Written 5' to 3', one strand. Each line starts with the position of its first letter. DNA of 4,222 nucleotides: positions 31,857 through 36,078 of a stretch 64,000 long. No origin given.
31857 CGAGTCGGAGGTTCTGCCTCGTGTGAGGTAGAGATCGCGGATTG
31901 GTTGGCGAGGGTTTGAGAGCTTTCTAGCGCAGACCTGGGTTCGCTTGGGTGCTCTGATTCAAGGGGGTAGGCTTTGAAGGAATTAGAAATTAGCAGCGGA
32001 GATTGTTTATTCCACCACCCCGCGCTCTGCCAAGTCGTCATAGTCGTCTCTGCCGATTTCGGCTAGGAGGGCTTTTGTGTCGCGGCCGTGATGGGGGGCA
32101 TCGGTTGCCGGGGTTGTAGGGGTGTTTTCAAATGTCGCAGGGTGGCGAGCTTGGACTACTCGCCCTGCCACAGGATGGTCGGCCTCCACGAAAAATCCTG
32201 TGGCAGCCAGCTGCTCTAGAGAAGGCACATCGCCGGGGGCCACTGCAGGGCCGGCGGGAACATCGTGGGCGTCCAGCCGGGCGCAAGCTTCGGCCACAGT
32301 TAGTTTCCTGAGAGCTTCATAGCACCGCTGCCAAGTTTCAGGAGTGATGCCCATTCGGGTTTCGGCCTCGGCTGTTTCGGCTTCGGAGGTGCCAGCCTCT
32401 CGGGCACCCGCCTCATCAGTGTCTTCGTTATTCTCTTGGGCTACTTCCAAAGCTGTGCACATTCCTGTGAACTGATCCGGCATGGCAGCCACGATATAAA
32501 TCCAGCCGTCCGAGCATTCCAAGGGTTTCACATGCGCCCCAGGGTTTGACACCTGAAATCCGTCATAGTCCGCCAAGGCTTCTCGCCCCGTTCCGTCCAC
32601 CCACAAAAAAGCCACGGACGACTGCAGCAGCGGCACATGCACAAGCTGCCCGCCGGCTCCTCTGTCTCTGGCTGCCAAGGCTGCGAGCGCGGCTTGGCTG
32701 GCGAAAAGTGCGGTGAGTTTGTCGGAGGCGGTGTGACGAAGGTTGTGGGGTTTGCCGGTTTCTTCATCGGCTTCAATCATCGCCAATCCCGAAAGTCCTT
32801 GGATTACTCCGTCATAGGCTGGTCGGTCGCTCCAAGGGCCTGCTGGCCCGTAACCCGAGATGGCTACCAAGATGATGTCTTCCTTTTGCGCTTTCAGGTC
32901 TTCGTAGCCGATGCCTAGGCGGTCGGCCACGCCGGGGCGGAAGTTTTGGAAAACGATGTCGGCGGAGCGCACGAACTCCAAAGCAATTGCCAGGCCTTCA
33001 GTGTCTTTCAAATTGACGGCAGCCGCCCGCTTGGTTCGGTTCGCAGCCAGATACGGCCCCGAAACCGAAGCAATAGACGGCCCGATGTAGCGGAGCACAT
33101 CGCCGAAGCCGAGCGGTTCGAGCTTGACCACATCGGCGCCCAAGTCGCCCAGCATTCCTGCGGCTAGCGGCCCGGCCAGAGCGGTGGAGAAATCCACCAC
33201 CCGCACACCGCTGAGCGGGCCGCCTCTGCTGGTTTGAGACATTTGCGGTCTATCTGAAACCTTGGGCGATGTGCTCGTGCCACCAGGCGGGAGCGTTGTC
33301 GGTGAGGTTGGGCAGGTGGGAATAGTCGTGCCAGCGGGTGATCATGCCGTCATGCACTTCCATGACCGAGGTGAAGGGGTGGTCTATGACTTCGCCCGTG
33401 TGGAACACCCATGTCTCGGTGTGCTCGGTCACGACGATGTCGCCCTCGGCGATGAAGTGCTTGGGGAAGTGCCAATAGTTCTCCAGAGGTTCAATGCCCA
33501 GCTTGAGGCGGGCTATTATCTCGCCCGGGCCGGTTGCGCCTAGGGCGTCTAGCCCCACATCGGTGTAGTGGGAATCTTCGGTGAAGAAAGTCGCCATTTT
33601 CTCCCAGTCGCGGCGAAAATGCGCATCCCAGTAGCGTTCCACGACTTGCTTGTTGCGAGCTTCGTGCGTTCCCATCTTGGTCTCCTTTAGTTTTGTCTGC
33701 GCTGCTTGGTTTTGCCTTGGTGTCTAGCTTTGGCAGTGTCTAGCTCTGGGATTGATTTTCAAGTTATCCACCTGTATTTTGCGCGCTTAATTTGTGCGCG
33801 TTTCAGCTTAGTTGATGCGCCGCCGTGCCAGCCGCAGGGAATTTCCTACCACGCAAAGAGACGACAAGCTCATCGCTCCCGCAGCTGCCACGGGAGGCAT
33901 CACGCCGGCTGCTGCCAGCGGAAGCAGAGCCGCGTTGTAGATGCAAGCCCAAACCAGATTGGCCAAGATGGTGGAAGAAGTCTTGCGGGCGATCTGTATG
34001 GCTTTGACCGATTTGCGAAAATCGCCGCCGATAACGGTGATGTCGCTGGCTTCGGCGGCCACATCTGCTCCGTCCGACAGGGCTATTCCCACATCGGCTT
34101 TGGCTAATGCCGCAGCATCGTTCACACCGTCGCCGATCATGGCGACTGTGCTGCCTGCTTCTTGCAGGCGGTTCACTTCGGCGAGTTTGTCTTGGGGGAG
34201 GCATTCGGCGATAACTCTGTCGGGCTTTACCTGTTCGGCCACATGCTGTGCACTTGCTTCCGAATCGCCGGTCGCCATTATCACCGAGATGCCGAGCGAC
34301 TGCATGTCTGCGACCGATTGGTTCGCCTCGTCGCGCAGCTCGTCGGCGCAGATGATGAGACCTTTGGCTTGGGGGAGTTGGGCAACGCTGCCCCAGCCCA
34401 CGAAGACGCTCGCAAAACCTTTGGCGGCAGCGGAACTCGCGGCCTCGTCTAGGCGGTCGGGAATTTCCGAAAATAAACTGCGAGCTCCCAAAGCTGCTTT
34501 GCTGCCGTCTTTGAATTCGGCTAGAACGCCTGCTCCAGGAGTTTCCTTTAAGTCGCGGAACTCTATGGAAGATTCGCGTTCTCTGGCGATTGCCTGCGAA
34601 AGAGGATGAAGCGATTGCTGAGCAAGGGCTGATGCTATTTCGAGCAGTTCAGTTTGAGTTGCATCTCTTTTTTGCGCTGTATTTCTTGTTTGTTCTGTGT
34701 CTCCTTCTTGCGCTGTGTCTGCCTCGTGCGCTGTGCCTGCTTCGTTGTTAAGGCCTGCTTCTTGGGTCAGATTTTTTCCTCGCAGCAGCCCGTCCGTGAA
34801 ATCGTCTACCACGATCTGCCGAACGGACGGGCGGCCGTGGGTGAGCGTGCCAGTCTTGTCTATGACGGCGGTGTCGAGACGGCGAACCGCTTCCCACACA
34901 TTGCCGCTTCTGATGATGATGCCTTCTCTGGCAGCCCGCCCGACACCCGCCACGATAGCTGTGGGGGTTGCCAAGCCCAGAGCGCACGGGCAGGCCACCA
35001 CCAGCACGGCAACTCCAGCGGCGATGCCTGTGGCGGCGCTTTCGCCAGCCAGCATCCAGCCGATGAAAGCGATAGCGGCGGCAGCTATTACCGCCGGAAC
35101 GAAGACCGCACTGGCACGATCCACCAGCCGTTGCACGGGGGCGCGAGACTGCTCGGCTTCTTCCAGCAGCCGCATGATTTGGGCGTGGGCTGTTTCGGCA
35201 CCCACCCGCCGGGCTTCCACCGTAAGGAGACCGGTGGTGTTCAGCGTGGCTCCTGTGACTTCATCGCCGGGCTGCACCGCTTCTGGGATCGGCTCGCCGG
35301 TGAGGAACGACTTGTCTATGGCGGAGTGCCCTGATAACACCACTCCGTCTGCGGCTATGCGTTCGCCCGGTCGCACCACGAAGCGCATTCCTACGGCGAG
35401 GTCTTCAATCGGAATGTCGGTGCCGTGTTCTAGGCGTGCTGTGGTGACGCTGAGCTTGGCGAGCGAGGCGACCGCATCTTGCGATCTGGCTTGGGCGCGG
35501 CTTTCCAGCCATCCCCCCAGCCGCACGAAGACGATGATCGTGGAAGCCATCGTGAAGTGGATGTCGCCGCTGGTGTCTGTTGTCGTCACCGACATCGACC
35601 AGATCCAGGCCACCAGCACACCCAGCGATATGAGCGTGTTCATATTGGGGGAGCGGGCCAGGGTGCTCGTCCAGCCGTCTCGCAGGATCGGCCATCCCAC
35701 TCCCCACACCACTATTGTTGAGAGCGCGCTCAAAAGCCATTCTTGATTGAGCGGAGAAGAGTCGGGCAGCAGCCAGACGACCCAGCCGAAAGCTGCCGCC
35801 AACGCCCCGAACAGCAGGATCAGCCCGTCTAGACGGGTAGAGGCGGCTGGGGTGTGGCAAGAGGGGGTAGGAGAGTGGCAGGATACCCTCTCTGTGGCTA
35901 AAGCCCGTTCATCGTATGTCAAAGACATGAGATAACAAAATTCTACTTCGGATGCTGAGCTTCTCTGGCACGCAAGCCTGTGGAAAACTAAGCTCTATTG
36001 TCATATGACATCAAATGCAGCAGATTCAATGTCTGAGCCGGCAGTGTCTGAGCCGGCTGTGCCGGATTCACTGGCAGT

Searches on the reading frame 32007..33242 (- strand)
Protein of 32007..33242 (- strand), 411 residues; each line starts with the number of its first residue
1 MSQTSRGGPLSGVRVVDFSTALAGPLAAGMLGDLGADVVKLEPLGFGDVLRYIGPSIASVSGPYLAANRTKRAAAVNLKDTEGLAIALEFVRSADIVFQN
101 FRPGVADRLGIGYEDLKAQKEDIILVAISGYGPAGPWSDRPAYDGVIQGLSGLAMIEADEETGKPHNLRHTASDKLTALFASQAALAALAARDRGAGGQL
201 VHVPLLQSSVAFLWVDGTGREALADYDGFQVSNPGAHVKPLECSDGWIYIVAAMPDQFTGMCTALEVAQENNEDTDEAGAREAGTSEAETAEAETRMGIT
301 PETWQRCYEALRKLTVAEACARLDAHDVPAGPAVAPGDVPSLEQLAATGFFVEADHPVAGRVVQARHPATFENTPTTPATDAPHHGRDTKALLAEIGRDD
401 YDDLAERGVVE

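Call 63: search_protein_families(library=pfam, proteins=[window:32007-33242:-], max_evalue=0.001)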
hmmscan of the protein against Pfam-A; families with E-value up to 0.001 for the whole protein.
window:32007-33242:- (411 aa): 1 family
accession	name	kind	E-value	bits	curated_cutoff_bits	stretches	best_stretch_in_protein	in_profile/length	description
PF02515.22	CoA_transf_3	-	7.7e-84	282.3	23.3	1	10-389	1-366/366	CoA-transferase family III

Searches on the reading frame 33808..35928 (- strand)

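Call 63: search_protein_families(library=pfam, proteins=[window:33808-35928:-], max_evalue=0.001)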
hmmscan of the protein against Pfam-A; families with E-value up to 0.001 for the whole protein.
window:33808-35928:- (706 aa): 3 families
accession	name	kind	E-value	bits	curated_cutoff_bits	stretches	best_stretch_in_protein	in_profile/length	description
PF00122.25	E1-E2_ATPase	-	2.7e-48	164.3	28.1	1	162-334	8-180/181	E1-E2 ATPase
PF00702.32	Hydrolase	-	7.9e-26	92.1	26.4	1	352-612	2-191/191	haloacid dehalogenase-like hydrolase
PF08282.18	Hydrolase_3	-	2.9e-05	24.4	20.9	0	586-630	197-241/255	haloacid dehalogenase-like hydrolase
